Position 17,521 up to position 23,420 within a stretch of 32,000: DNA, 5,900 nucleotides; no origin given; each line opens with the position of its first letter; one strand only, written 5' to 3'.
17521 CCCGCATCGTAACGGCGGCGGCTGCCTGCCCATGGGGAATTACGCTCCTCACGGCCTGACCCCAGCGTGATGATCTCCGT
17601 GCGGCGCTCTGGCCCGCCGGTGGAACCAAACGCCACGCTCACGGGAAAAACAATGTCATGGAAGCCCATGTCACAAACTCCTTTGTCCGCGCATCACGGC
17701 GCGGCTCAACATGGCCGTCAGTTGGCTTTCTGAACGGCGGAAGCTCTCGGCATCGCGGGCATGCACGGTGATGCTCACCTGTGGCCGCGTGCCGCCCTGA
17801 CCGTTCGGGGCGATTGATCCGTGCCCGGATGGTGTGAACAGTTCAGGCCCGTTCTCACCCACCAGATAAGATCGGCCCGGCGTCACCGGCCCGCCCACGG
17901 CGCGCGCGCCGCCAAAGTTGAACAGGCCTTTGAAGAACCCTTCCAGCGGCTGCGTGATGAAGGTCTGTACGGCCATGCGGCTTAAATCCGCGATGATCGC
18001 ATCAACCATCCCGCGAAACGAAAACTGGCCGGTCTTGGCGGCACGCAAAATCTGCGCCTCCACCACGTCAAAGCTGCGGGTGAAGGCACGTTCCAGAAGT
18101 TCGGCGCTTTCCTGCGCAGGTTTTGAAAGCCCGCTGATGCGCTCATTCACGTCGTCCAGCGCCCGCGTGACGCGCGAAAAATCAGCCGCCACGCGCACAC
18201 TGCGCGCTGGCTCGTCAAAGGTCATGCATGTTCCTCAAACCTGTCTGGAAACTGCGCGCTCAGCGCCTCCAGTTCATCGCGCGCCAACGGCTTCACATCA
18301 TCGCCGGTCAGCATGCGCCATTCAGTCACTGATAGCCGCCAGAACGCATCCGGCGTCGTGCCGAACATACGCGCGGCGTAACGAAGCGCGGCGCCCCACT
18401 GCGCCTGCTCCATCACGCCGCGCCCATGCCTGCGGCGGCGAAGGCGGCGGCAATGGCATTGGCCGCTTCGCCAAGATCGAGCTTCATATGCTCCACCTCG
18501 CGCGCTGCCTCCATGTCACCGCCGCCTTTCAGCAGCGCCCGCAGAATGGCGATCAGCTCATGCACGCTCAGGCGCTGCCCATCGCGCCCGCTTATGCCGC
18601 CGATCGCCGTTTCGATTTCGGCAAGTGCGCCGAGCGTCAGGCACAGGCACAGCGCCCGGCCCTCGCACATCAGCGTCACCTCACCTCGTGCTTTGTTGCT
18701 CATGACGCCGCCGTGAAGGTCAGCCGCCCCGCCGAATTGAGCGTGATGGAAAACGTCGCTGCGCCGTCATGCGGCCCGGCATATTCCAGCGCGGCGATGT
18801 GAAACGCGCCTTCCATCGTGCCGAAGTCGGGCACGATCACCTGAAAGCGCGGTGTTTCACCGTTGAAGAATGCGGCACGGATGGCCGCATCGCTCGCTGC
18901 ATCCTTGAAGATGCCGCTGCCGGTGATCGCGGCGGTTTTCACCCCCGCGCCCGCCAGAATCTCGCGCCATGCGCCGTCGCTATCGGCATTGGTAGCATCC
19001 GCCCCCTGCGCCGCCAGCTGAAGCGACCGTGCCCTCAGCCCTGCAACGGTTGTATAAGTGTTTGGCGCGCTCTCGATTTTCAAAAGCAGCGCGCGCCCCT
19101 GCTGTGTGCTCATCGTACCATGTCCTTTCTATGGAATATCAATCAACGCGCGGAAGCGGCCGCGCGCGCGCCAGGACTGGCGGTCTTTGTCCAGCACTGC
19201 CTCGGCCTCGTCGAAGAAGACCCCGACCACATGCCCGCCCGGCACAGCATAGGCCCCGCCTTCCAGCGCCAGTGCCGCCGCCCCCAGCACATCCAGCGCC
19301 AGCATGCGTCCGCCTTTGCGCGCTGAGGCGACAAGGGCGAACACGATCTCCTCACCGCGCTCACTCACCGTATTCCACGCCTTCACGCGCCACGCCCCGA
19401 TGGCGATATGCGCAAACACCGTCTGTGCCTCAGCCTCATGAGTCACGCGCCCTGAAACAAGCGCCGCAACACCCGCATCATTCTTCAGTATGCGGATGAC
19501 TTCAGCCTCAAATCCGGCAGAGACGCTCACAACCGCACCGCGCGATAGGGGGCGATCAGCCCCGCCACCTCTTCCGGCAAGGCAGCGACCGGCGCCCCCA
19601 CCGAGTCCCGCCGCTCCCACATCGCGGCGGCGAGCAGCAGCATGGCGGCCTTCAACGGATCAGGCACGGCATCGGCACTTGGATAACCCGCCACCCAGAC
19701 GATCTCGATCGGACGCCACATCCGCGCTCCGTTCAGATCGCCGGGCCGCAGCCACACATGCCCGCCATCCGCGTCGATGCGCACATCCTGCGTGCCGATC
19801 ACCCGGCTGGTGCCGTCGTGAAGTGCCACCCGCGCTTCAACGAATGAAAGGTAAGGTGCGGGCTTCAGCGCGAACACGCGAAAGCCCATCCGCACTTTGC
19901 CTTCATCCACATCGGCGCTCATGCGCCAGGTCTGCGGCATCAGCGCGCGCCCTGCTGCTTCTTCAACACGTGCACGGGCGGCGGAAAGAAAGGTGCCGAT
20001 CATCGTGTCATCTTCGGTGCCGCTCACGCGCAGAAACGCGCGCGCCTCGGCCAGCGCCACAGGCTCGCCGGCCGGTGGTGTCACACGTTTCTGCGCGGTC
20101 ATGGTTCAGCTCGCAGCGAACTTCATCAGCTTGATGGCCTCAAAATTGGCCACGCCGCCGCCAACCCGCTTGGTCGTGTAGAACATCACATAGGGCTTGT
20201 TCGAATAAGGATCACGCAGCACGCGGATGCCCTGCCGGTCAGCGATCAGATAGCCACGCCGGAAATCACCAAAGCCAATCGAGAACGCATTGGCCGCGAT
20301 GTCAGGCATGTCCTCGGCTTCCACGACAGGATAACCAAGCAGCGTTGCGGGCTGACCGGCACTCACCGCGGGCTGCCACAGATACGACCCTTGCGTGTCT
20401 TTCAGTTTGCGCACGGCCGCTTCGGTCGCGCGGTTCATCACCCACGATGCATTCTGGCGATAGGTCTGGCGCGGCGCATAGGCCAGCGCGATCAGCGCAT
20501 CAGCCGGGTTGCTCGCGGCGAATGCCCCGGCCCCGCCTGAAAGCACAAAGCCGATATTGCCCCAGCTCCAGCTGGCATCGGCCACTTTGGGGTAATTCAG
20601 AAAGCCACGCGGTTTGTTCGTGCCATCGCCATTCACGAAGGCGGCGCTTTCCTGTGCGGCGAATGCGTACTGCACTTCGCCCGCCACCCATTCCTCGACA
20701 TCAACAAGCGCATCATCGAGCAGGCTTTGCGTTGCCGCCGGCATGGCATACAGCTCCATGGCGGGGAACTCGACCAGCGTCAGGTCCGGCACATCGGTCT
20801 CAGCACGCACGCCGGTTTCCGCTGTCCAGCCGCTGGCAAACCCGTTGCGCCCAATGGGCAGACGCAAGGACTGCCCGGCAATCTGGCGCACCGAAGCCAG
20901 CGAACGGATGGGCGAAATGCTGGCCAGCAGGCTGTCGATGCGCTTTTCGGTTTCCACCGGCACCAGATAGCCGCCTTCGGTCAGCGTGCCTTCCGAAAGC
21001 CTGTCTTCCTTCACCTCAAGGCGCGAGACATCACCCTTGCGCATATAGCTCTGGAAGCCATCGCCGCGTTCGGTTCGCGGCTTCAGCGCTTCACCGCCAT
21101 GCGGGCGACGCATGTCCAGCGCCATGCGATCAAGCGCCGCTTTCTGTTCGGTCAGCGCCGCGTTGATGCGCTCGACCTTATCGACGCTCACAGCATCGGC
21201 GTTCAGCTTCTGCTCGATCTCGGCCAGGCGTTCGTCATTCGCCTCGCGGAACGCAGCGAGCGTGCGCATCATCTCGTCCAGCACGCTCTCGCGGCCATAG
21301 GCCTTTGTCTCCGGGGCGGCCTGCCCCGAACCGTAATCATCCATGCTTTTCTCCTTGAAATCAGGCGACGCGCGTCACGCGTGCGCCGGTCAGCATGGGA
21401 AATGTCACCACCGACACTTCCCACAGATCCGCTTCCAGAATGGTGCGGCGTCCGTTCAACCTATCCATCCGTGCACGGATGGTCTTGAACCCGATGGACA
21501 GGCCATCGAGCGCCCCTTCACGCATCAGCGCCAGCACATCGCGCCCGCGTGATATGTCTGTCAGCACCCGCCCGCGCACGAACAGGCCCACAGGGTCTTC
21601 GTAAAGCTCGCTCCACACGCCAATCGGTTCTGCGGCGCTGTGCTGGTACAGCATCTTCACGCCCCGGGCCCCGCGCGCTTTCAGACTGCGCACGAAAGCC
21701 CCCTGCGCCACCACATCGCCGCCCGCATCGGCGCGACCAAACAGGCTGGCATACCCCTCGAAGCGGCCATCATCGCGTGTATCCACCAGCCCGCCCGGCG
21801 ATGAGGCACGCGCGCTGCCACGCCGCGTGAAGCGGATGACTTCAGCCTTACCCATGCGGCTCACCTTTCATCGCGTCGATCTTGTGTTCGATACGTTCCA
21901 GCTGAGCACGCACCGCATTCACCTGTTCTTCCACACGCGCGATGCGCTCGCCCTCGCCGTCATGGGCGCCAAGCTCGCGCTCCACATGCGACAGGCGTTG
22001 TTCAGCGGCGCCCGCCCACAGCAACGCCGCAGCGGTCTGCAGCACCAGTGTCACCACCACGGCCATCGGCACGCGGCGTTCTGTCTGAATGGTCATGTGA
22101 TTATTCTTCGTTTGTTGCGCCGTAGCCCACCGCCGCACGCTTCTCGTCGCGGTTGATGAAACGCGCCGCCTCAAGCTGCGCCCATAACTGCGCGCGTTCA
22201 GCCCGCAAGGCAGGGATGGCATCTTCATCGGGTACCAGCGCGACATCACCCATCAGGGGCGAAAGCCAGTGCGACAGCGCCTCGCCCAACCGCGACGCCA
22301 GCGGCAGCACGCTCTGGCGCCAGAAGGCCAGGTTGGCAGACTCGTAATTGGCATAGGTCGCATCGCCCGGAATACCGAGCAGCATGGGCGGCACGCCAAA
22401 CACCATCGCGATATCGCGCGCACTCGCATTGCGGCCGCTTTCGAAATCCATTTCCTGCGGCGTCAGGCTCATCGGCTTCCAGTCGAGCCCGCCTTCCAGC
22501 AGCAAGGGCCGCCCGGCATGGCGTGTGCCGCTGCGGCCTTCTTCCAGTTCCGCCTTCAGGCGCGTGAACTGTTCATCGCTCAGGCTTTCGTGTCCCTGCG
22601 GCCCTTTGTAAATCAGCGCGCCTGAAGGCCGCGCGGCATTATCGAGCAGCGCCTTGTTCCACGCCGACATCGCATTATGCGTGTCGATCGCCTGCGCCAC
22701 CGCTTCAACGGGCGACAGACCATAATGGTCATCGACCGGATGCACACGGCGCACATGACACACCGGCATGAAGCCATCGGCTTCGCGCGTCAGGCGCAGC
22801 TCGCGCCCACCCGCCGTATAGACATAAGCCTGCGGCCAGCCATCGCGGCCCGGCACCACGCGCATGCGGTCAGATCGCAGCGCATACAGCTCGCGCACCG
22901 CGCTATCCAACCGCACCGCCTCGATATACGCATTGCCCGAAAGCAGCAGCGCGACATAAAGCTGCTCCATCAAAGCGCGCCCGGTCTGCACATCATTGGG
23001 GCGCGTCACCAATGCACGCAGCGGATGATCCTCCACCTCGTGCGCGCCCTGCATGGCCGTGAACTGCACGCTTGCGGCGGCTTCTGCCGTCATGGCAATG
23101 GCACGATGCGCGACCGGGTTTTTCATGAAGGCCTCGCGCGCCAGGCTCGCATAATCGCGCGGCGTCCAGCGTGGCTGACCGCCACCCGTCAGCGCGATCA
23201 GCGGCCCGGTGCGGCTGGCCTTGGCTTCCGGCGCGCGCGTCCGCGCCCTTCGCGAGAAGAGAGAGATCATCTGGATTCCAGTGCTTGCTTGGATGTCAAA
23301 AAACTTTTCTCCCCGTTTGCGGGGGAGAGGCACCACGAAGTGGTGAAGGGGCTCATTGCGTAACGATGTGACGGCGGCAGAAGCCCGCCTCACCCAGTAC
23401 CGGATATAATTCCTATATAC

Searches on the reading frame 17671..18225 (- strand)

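Call 6: search_protein_families(library=pfam, proteins=[window:17671-18225:-], max_evalue=0.01)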
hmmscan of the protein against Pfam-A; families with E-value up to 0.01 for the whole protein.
window:17671-18225:- (184 aa): 1 family
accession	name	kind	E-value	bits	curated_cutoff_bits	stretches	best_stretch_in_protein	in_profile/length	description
PF09718.15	Tape_meas_lam_C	-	7.3e-12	45.6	23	1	36-94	17-75/76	Lambda phage tail tape-measure protein (Tape_meas_lam_C)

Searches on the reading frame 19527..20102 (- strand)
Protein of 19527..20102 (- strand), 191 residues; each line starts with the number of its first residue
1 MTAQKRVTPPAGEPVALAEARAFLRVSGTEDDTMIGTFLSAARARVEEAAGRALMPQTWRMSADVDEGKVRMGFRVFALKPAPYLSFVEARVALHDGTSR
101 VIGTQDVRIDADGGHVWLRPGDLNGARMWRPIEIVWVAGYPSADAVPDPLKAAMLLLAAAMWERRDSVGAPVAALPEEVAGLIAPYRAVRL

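Call 6: search_protein_families(library=pfam, proteins=[window:19527-20102:-], max_evalue=0.01)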
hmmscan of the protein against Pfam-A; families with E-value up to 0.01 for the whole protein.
window:19527-20102:- (191 aa): 1 family
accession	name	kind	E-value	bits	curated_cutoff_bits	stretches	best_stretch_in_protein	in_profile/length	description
PF05135.19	Phage_connect_1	-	4.2e-06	27.5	21.2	1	17-60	4-42/101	Phage gp6-like head-tail connector protein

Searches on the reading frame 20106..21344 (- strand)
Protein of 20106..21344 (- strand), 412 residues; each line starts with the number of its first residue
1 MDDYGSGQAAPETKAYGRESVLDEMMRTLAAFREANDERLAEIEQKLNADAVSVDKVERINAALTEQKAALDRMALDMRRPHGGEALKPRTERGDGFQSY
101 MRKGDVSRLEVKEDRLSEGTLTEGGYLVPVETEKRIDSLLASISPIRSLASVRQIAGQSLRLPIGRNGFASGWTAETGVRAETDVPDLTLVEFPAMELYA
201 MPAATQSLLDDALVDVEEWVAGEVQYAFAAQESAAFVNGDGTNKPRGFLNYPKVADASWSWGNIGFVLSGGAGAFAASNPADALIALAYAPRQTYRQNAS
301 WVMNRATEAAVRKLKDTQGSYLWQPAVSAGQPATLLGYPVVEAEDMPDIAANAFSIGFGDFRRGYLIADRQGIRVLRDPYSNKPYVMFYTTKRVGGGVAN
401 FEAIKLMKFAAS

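Call 6: search_protein_families(library=pfam, proteins=[window:20106-21344:-], max_evalue=0.01)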
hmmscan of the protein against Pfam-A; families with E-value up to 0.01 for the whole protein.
window:20106-21344:- (412 aa): 1 family
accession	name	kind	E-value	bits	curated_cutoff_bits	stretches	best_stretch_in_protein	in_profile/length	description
PF05065.19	Phage_capsid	-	2e-90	303.4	24.2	1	124-409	1-280/280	Phage capsid family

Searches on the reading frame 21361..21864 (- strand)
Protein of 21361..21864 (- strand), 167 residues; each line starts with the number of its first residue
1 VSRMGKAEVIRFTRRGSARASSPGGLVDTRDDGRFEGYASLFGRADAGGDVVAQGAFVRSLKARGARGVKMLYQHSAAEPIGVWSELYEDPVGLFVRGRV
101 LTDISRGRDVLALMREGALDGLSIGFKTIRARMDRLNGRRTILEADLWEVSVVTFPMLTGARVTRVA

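Call 6: search_protein_families(library=pfam, proteins=[window:21361-21864:-], max_evalue=0.01)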
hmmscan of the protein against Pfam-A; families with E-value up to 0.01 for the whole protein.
window:21361-21864:- (167 aa): 1 family
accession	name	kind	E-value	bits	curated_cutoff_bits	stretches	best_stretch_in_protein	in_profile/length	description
PF04586.22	Peptidase_S78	-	1.2e-31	110.5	21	1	32-164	12-153/165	Caudovirus prohead serine protease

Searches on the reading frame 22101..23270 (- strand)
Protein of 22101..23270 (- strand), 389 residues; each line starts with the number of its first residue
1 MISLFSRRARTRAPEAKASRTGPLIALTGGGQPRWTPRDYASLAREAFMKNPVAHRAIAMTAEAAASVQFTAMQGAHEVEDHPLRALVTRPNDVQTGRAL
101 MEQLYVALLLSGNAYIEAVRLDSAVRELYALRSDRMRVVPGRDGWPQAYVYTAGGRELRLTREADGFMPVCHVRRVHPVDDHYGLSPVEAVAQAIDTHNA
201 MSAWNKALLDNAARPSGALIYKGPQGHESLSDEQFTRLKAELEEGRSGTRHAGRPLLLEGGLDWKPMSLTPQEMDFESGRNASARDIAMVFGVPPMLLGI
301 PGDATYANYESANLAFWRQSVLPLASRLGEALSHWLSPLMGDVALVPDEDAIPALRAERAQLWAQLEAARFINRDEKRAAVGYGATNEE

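Call 6: search_protein_families(library=pfam, proteins=[window:22101-23270:-], max_evalue=0.01)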
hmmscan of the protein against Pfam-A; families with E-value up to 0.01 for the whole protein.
window:22101-23270:- (389 aa): 1 family
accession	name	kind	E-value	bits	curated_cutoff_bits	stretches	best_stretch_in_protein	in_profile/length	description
PF04860.17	Phage_portal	-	4.3e-85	286.2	39.1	1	52-381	1-320/321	Phage portal protein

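Call 93: find_related_loci(query=window:22101-23270:-, collection=viral_contigs, flank=3500)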
Query window:22101-23270:- (389 aa) in viral_contigs; peptide patterns used: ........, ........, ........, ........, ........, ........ (x = any residue, [..] = any of these).
No stretch of DNA in the collection matches any of the patterns.
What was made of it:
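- Tried and rejected: A single-protein portal scan found nothing (call 93).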

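Call 96: find_related_loci(query=A2, collection=viral_contigs, flank=3500)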
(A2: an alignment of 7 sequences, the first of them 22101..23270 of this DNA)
Query A2 (389 aa) in viral_contigs; peptide patterns used: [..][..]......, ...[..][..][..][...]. (x = any residue, [..] = any of these).
505 stretches matched a pattern; 496 encode a relative of the query (tblastn E <= 1e-3); the best 80 are kept; 80 distinct loci.
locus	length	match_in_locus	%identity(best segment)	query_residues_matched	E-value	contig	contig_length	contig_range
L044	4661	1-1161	70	1-386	0e+0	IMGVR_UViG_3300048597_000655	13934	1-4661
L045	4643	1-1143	67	1-384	5e-168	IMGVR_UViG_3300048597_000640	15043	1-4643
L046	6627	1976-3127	59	4-388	1e-149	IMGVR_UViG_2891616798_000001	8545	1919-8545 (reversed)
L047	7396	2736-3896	60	4-385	7e-149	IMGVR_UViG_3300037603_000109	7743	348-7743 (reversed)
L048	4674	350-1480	62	10-385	9e-150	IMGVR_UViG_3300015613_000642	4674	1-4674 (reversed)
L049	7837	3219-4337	59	12-384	8e-147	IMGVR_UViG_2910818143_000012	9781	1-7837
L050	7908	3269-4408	60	10-388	8e-145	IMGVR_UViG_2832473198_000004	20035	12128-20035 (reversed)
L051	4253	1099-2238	59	12-388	8e-148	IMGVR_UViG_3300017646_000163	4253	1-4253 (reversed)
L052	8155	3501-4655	60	3-386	1e-144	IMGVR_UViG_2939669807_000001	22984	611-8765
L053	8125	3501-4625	62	10-385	4e-144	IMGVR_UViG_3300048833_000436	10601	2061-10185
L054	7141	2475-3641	59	3-388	4e-144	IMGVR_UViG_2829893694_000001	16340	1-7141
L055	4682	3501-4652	58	1-384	3e-144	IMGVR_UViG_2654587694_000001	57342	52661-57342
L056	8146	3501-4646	60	1-384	4e-143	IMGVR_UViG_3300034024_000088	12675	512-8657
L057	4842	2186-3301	58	13-384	4e-145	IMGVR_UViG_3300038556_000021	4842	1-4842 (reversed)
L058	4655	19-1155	60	5-382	3e-143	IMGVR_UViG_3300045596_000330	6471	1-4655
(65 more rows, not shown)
